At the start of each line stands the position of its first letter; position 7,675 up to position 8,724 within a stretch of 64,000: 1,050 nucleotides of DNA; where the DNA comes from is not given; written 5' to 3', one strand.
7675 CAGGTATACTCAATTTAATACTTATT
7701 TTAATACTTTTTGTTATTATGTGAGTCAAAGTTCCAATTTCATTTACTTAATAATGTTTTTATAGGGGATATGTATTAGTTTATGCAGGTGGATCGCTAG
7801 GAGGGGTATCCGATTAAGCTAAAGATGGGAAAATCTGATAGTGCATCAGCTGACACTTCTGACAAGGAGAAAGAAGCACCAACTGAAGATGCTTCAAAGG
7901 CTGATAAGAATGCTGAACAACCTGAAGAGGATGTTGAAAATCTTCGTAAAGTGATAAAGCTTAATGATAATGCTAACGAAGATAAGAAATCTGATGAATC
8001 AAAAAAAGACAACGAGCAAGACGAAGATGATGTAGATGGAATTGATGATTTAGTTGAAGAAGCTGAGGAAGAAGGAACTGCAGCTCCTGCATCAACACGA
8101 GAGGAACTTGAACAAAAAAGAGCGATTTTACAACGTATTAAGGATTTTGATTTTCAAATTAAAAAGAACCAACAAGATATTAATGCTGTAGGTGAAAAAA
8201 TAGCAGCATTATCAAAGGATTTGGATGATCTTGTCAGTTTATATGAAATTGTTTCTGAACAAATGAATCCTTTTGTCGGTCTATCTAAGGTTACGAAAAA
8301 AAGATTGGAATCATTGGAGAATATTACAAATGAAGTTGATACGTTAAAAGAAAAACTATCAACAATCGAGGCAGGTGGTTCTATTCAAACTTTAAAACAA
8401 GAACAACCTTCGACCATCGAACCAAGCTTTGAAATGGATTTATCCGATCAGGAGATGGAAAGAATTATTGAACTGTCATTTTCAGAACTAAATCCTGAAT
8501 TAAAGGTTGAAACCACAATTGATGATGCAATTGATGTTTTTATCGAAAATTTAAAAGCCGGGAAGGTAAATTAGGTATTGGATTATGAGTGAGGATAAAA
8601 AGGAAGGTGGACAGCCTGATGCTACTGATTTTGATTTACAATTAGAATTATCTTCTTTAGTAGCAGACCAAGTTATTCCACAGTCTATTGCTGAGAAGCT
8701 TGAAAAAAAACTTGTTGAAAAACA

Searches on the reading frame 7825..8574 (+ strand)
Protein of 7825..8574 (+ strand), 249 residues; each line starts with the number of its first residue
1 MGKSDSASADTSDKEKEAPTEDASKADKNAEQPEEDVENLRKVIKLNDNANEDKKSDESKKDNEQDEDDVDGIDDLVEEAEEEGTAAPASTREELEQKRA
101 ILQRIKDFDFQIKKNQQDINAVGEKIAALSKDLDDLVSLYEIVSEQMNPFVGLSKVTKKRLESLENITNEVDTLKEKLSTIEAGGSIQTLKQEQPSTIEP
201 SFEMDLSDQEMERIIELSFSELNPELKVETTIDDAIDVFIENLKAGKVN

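Call 15: search_protein_families(library=pfam, proteins=[window:7825-8574:+], max_evalue=0.001)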
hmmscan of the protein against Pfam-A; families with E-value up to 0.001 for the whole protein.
window:7825-8574:+ (249 aa): 1 family
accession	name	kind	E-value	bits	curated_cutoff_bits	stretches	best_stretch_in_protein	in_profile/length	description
PF05377.16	FlaC_arch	-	4.9e-10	40.1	27.8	1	103-151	7-55/55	Flagella accessory protein C (FlaC)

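Call 63: find_related_loci(query=window:7825-8571:+, collection=metagenome_contigs, flank=1500)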
Query window:7825-8571:+ (249 aa) in metagenome_contigs; peptide patterns used: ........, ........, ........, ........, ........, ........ (x = any residue, [..] = any of these).
369 stretches matched a pattern; 273 encode a relative of the query (tblastn E <= 1e-3); the best 80 are kept; 80 distinct loci.
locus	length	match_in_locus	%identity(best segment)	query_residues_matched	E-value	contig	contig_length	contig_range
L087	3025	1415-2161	77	1-249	9e-125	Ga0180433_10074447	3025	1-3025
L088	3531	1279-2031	77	1-249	3e-121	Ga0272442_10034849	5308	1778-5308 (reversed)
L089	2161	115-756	82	39-249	8e-117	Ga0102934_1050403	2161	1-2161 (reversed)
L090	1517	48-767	76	1-249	3e-118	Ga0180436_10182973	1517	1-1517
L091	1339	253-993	76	1-249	6e-118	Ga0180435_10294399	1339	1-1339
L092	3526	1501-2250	73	1-249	4e-107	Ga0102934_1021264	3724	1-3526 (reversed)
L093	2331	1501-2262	73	1-249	3e-107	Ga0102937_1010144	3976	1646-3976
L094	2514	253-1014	72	1-249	2e-106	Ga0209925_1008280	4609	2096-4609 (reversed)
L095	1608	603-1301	57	1-249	8e-80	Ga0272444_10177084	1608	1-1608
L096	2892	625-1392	56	1-249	4e-74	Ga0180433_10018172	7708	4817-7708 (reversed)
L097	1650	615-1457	48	1-249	2e-65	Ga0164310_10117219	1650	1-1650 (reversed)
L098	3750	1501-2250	53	1-249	4e-60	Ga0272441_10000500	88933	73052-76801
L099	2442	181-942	50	10-249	2e-59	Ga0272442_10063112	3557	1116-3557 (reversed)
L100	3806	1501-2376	45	20-249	3e-59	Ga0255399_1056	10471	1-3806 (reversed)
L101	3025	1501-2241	46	3-249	1e-57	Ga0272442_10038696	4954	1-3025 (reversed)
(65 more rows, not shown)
